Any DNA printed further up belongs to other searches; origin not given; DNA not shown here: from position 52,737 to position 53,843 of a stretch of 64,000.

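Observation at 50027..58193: Unassigned GntR-controlled catabolic cluster resembling a re-engineered maleamate pathway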

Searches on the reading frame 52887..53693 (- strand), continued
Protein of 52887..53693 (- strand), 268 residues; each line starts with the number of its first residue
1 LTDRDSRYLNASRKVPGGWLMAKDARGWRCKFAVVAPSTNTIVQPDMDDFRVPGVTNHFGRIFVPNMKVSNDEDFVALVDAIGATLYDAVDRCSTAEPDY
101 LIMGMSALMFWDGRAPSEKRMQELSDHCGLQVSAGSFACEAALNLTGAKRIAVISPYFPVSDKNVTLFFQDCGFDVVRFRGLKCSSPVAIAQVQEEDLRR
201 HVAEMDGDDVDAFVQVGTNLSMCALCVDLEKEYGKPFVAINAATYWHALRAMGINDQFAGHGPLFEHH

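Call 76: predict_structure(alignment_id=A2)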
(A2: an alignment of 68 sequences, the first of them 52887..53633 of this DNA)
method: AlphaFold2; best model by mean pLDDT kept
length: 248 residues; sequences in the alignment: 68
mean_pLDDT: 97.1   pTM: 0.93
mean pLDDT of the five models: 97.1, 96.8, 96.6, 96.0, 95.8
residues with pLDDT >= 90: 245; 70-90: 2; 50-70: 1; < 50: 0
segments of 3 or more residues with pLDDT < 50: none
pLDDT, mean of each block of 10 residues (from residue 1): 89 98 98 98 96 95 95 97 96 97 98 98 98 97 97 98 98 98 98 98 98 98 99 97 95
secondary structure, 60 per line:
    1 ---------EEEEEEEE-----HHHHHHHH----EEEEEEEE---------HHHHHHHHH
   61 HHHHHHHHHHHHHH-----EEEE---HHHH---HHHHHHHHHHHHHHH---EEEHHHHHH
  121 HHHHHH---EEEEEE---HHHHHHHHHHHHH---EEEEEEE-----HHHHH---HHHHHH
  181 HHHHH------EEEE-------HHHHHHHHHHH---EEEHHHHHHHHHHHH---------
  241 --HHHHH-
elements in order: E10-17 H23-30 E35-42 H52-74 E80-83 H87-90 H94-108 E112-114 H115-126 E130-135 H139-151 E155-161 H167-171 H175-185 E192-195 H203-213 E217-219 H220-231 H243-247

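Call 78: fold_search(model_id=the predicted structure, library=pdb)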
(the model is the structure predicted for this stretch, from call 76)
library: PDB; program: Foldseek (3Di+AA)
matches with E <= 10: 1142; with E <= 0.001: 77
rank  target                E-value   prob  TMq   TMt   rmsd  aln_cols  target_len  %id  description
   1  2xed_A                1.2e-17  1.00  0.86  0.85   2.1       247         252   20  Nocardia farcinica maleate cis-trans isomerase C194S mutant with a covalently bound succinylcysteine intermediate (released 2010-08-18)
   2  2xed_B                2.5e-17  1.00  0.87  0.87   2.1       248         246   20  Nocardia farcinica maleate cis-trans isomerase C194S mutant with a covalently bound succinylcysteine intermediate (released 2010-08-18)
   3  2xed_C                5.9e-17  1.00  0.86  0.87   2.3       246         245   20  Nocardia farcinica maleate cis-trans isomerase C194S mutant with a covalently bound succinylcysteine intermediate (released 2010-08-18)
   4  2xec_D                8.5e-17  1.00  0.84  0.85   2.4       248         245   20  Nocardia farcinica maleate cis-trans isomerase bound to TRIS (released 2010-08-18)
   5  2xec_A                1.5e-16  1.00  0.86  0.87   2.1       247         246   19  Nocardia farcinica maleate cis-trans isomerase bound to TRIS (released 2010-08-18)
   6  2xec_B                1.7e-16  1.00  0.87  0.88   2.2       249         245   18  Nocardia farcinica maleate cis-trans isomerase bound to TRIS (released 2010-08-18)
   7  2xec_C                2.3e-16  1.00  0.86  0.88   2.3       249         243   20  Nocardia farcinica maleate cis-trans isomerase bound to TRIS (released 2010-08-18)
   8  4fq5_B                4.1e-16  1.00  0.85  0.84   2.5       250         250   21  Crystal structure of the maleate isomerase Iso(C200A) from Pseudomonas putida S16 with maleate (released 2013-07-24)
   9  4fq7_A                7.6e-16  1.00  0.84  0.84   2.5       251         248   21  Crystal structure of the maleate isomerase Iso from Pseudomonas putida S16 (released 2013-07-24)
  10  4fq5_A                3.4e-15  1.00  0.84  0.85   2.5       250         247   20  Crystal structure of the maleate isomerase Iso(C200A) from Pseudomonas putida S16 with maleate (released 2013-07-24)
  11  4ix1_F                4.6e-15  1.00  0.69  0.73   5.3       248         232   20  Crystal structure of hypothetical protein OPAG_01669 from Rhodococcus Opacus PD630, Target 016205 (released 2013-02-06)
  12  4ix1_A                7.1e-15  1.00  0.71  0.75   4.9       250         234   20  Crystal structure of hypothetical protein OPAG_01669 from Rhodococcus Opacus PD630, Target 016205 (released 2013-02-06)
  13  4ix1_C                8.1e-15  1.00  0.72  0.76   4.8       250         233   21  Crystal structure of hypothetical protein OPAG_01669 from Rhodococcus Opacus PD630, Target 016205 (released 2013-02-06)
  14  4ix1_E                9.7e-15  1.00  0.72  0.77   4.3       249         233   21  Crystal structure of hypothetical protein OPAG_01669 from Rhodococcus Opacus PD630, Target 016205 (released 2013-02-06)
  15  3dg9                  2.8e-14  1.00  0.78  0.83   3.0       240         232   20  Crystal Structure of Malonate Decarboxylase from Bordatella bronchiseptica (released 2008-08-05)
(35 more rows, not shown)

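Call 80: search_dna_similar(query=window:52887-53633:-, collection=plasmids, mode=protein, max_evalue=1e-40, max_rows=40)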
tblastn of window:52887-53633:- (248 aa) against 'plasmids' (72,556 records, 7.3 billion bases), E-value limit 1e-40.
Records with a match: 24; places in all: 25; records where one place covers at least 80% of the query: 24.
Best place of each record, by identity: <60% 24.
By first word of the organism name: Novosphingobium 8; Leisingera 8; Tistrella 2; Roseomonas 2; Cupriavidus 1; Thioclava 1; Allorhizobium 1; Salipiger 1.
By predicted mobility (MOB-suite, as given by PLSDB): non-mobilizable 22; conjugative 2.
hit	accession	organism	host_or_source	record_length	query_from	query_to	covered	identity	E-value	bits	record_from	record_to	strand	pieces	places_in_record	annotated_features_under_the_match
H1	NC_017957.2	Tistrella mobilis KA081020-065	-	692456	4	248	99%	54.3%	2e-80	269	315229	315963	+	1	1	arylmalonate decarboxylase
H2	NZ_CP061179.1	Roseomonas haemaphysalidis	tick,pure culture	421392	4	248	99%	53.1%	1e-79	267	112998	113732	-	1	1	arylmalonate decarboxylase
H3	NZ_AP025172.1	Cupriavidus sp. P-10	-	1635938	4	247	98%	51.2%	8e-78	262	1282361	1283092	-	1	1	none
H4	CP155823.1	Thioclava sp. 'Guangxiensis'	Bruguiera gymnorhiza,pure ...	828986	4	245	98%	50.6%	1e-69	238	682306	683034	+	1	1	arylmalonate decarboxylase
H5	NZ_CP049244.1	Allorhizobium pseudoryzae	cell culture,soil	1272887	4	248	99%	48.4%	9e-71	241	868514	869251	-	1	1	none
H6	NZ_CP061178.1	Roseomonas haemaphysalidis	tick,pure culture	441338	4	247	98%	48.6%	2e-68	234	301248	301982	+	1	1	arylmalonate decarboxylase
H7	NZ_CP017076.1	Novosphingobium resinovorum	single cell,soil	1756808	1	247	100%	47.0%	1e-67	233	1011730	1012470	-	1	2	none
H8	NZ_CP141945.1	Novosphingobium sp. RL4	Rheum palmatum L.,Single ...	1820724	4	248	99%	46.9%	1e-66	229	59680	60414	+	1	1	none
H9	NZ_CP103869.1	Novosphingobium humi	pure culture,soil biofilm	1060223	4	245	98%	46.5%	1e-62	218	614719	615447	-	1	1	none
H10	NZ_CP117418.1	Novosphingobium humi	Single cell,Soil from military shooting ...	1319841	4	245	98%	46.5%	1e-62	218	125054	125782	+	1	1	none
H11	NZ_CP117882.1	Novosphingobium sp. KACC 22771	Single cell,soil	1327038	4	245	98%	46.5%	4e-62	217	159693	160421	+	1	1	none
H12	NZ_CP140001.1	Novosphingobium capsulatum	-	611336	4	245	98%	45.5%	1e-61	215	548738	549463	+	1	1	arylmalonate decarboxylase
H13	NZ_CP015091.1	Salipiger abyssi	single cell,marine seawater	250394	4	245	98%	45.5%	8e-60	210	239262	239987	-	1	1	arylmalonate decarboxylase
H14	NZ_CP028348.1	Novosphingobium sp. THN1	cell culture,surface water of Lake Taihu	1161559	4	247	98%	44.9%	1e-61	215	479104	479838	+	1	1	record has no annotation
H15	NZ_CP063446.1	Novosphingobium sp. ES2-1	mixed culture,activated sludge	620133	4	247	98%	44.1%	1e-59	210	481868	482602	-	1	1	serine hydrolase domain-containing protein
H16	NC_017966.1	Tistrella mobilis KA081020-065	-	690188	4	248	99%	39.3%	1e-46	172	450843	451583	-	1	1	arylmalonate decarboxylase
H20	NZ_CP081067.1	Leisingera caerulea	-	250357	7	248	98%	36.5%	3e-43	162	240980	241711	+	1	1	arylmalonate decarboxylase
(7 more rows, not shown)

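Call 81: get_annotated_region(hit=H1, flank=9000)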
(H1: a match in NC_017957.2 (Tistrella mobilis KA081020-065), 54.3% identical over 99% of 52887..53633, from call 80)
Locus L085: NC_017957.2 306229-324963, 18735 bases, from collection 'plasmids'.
description: Tistrella mobilis KA081020-065 plasmid pTM1, complete sequence
organism: Tistrella mobilis KA081020-065 (NCBI taxid 1110502)
taxonomy: Bacteria; Pseudomonadota; Alphaproteobacteria; Geminicoccales; Geminicoccaceae; Tistrella; Tistrella mobilis; Tistrella mobilis KA081020-065
host: -; source: -; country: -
typing (MOB-suite, as given by PLSDB): non-mobilizable; replicon rep_cluster_140
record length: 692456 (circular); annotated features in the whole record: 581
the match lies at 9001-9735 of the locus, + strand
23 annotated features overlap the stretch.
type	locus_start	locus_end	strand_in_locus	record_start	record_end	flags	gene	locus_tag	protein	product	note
CDS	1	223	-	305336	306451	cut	-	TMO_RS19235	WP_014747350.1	efflux RND transporter periplasmic adaptor subunit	GO:0006810 - transport [Evidence IEA]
CDS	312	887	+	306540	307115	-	-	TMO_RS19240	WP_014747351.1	TetR/AcrR family transcriptional regulator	GO:0006355 - regulation of DNA-templated transcription [Evidence IEA]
CDS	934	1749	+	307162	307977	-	-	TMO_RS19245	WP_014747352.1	oxidoreductase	-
CDS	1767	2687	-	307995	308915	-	-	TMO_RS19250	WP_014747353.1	NAD(P)/FAD-dependent oxidoreductase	-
CDS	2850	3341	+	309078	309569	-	-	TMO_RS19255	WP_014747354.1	Rrf2 family transcriptional regulator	-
CDS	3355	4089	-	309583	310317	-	-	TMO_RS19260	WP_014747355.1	LrgB family protein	-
CDS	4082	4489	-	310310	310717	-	-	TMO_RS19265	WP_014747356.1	CidA/LrgA family protein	-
CDS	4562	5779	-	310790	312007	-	-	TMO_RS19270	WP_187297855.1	MFS transporter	GO:0055085 - transmembrane transport [Evidence IEA]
CDS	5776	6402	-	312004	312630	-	folE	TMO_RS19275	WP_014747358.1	GTP cyclohydrolase I FolE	GO:0042559 - pteridine-containing compound biosynthetic process [Evidence IEA]; GO:0046654 - tetrahydrofolate ...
CDS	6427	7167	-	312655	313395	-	-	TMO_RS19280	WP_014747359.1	hypothetical protein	-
CDS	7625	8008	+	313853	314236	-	-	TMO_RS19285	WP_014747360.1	cupin domain-containing protein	-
CDS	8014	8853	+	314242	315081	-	-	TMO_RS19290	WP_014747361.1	hypothetical protein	-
CDS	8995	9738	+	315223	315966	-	-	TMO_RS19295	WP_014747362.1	arylmalonate decarboxylase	-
CDS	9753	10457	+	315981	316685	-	-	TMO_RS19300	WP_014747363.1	GntR family transcriptional regulator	-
CDS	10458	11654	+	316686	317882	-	-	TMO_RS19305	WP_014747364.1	CoA transferase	-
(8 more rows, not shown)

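Call 82: get_annotated_region(hit=H3, flank=9000)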
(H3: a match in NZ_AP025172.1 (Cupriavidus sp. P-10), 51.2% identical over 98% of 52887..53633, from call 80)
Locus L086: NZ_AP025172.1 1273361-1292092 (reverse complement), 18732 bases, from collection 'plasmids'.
description: Cupriavidus sp. P-10 plasmid pMTS1, complete sequence
organism: Cupriavidus sp. P-10 (NCBI taxid 2027911)
taxonomy: Bacteria; Pseudomonadota; Betaproteobacteria; Burkholderiales; Burkholderiaceae; Cupriavidus; Cupriavidus sp. P-10
host: -; source: -; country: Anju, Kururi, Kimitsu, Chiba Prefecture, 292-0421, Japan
typing (MOB-suite, as given by PLSDB): non-mobilizable
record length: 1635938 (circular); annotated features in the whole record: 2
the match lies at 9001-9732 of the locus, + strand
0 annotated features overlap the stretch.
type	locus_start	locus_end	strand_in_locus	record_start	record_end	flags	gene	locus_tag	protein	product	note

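Call 83: get_annotated_region(hit=H7, flank=9000)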
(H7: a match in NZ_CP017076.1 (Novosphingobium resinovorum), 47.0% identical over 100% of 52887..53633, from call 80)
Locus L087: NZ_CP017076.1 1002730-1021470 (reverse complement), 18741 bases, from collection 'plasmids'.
description: Novosphingobium resinovorum strain SA1 plasmid pSA1
organism: Novosphingobium resinovorum (NCBI taxid 158500)
taxonomy: Bacteria; Pseudomonadota; Alphaproteobacteria; Sphingomonadales; Sphingomonadaceae; Novosphingobium; Novosphingobium resinovorum
host: -; source: single cell,soil; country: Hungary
typing (MOB-suite, as given by PLSDB): conjugative; relaxase MOBP; mating-pair formation MPF_T
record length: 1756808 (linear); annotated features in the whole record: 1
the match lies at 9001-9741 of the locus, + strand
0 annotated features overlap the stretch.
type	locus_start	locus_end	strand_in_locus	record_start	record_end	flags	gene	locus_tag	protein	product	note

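Call 84: get_annotated_region(hit=H2, flank=8000)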
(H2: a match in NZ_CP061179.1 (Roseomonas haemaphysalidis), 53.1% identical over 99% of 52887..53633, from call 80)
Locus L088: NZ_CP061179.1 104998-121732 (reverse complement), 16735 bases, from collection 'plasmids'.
description: Roseomonas haemaphysalidis strain 546 plasmid p546-2
organism: Roseomonas haemaphysalidis (NCBI taxid 2768162)
taxonomy: Bacteria; Pseudomonadota; Alphaproteobacteria; Rhodospirillales; Acetobacteraceae; Roseomonas; Roseomonas haemaphysalidis
host: -; source: tick,pure culture; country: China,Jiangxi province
typing (MOB-suite, as given by PLSDB): non-mobilizable
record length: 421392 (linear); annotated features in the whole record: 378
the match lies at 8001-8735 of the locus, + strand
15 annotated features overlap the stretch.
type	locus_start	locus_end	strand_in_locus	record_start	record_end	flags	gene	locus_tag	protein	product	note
CDS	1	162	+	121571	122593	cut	-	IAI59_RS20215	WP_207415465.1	ABC transporter permease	GO:0055085 - transmembrane transport [Evidence IEA]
CDS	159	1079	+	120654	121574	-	-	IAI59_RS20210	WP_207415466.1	ABC transporter permease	-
CDS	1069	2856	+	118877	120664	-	-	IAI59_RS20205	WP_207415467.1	ABC transporter ATP-binding protein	-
CDS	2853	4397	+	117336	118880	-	-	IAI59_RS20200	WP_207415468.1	ABC transporter substrate-binding protein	-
CDS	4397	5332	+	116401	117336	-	-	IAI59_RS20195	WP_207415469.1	ABC transporter permease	GO:0055085 - transmembrane transport [Evidence IEA]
CDS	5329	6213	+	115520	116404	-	-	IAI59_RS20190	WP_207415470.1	ABC transporter permease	-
CDS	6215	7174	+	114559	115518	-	-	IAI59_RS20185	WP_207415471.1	ABC transporter ATP-binding protein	-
CDS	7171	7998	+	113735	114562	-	-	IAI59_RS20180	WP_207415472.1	ATP-binding cassette domain-containing protein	-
CDS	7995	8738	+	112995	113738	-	-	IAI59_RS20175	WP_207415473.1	arylmalonate decarboxylase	-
CDS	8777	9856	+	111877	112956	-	rutA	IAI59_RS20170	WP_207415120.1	pyrimidine utilization protein A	GO:0008150 - biological_process [Evidence IEA]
CDS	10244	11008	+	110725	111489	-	-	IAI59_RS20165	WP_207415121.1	DeoR/GlpR family DNA-binding transcription regulator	-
CDS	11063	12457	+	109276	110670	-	-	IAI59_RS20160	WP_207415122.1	NAD(P)/FAD-dependent oxidoreductase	-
CDS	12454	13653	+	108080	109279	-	-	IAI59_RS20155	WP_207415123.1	NAD(P)/FAD-dependent oxidoreductase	-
CDS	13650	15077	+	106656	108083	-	-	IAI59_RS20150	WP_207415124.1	FGGY family carbohydrate kinase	GO:0005975 - carbohydrate metabolic process [Evidence IEA]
CDS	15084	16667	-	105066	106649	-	-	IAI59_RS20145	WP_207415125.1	ABC transporter substrate-binding protein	-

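Call 85: get_annotated_region(hit=H4, flank=8000)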
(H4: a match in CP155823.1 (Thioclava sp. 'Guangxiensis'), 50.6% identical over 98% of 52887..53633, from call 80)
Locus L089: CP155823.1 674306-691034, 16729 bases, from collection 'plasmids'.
description: Thioclava sp. 'Guangxiensis' plasmid p2, complete sequence
organism: Thioclava sp. 'Guangxiensis' (NCBI taxid 3149044)
taxonomy: Bacteria; Pseudomonadota; Alphaproteobacteria; Rhodobacterales; Paracoccaceae; Thioclava; Thioclava sp. 'Guangxiensis'
host: -; source: Bruguiera gymnorhiza,pure culture,mangrove soil; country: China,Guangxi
typing (MOB-suite, as given by PLSDB): non-mobilizable
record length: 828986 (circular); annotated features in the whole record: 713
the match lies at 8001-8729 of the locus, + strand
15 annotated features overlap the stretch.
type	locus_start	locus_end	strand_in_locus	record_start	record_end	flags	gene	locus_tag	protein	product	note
CDS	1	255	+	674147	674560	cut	-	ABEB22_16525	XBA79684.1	MarR family transcriptional regulator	-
CDS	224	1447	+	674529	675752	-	-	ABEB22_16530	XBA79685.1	substrate-binding domain-containing protein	-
CDS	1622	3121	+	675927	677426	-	-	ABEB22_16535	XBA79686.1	amidase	-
CDS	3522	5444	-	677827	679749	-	-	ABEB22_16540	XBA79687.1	TRAP transporter fused permease subunit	-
CDS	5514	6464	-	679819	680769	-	-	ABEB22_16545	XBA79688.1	TAXI family TRAP transporter solute-binding subunit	-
CDS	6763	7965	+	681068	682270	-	-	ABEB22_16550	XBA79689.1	FAD-dependent monooxygenase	-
CDS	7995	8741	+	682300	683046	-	-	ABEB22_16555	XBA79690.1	arylmalonate decarboxylase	-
CDS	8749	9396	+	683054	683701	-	-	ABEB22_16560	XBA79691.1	GntR family transcriptional regulator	-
CDS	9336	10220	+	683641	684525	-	-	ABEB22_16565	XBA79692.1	aspartate/glutamate racemase family protein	-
CDS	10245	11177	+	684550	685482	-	-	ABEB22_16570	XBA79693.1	MBL fold metallo-hydrolase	-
CDS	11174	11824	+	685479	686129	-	-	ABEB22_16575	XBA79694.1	isochorismatase family protein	-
CDS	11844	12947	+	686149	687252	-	-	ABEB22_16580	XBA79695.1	AbrB family transcriptional regulator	-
CDS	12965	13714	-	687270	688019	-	-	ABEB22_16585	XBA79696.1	SDR family oxidoreductase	-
CDS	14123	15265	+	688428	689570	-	-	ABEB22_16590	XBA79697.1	Gfo/Idh/MocA family oxidoreductase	-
CDS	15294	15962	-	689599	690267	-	-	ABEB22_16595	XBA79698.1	GntR family transcriptional regulator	-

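Call 86: get_annotated_region(hit=H13, flank=8000)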
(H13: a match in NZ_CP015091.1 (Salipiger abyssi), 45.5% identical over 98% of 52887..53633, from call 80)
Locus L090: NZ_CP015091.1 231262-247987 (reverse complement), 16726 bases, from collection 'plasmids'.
description: Salipiger abyssi strain JLT2014 plasmid pPABY1, complete sequence
organism: Salipiger abyssi (NCBI taxid 1250539)
taxonomy: Bacteria; Pseudomonadota; Alphaproteobacteria; Rhodobacterales; Roseobacteraceae; Salipiger; Salipiger abyssi
host: -; source: single cell,marine seawater; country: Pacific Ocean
typing (MOB-suite, as given by PLSDB): non-mobilizable; replicon rep_cluster_583
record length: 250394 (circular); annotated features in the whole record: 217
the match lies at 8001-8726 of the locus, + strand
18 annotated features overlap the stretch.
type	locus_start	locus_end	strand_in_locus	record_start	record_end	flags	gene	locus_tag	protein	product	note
CDS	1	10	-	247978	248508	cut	-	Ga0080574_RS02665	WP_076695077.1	TRAP transporter small permease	GO:0015740 - C4-dicarboxylate transport [Evidence IEA]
CDS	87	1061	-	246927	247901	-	dctP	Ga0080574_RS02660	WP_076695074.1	TRAP transporter substrate-binding protein DctP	GO:0055085 - transmembrane transport [Evidence IEA]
CDS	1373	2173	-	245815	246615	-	-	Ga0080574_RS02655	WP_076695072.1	helix-turn-helix domain-containing protein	GO:0006355 - regulation of DNA-templated transcription [Evidence IEA]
CDS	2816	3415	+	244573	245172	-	-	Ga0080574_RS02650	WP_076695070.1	hypothetical protein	-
CDS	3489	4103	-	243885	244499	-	-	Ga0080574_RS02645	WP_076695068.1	isochorismatase family protein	-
CDS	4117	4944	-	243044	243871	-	-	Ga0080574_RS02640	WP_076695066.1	helix-turn-helix domain-containing protein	GO:0006355 - regulation of DNA-templated transcription [Evidence IEA]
CDS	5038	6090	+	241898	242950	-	-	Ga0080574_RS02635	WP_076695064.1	TRAP transporter substrate-binding protein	-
CDS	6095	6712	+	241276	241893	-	-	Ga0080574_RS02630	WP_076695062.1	TRAP transporter small permease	GO:0015740 - C4-dicarboxylate transport [Evidence IEA]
CDS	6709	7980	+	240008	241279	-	-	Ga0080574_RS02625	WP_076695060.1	TRAP transporter large permease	GO:0008643 - carbohydrate transport [Evidence IEA]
CDS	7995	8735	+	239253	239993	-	-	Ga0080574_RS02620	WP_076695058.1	arylmalonate decarboxylase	-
CDS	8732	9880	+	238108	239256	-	-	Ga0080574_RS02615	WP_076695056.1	glutamate cyclase domain-containing protein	-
CDS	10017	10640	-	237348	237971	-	-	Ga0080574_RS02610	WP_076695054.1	TetR/AcrR family transcriptional regulator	-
CDS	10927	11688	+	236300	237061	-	-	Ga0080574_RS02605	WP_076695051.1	SDR family NAD(P)-dependent oxidoreductase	-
CDS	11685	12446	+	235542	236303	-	-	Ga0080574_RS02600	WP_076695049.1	enoyl-CoA hydratase-related protein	-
CDS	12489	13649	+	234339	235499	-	-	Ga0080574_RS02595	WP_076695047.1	acetyl-CoA C-acetyltransferase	-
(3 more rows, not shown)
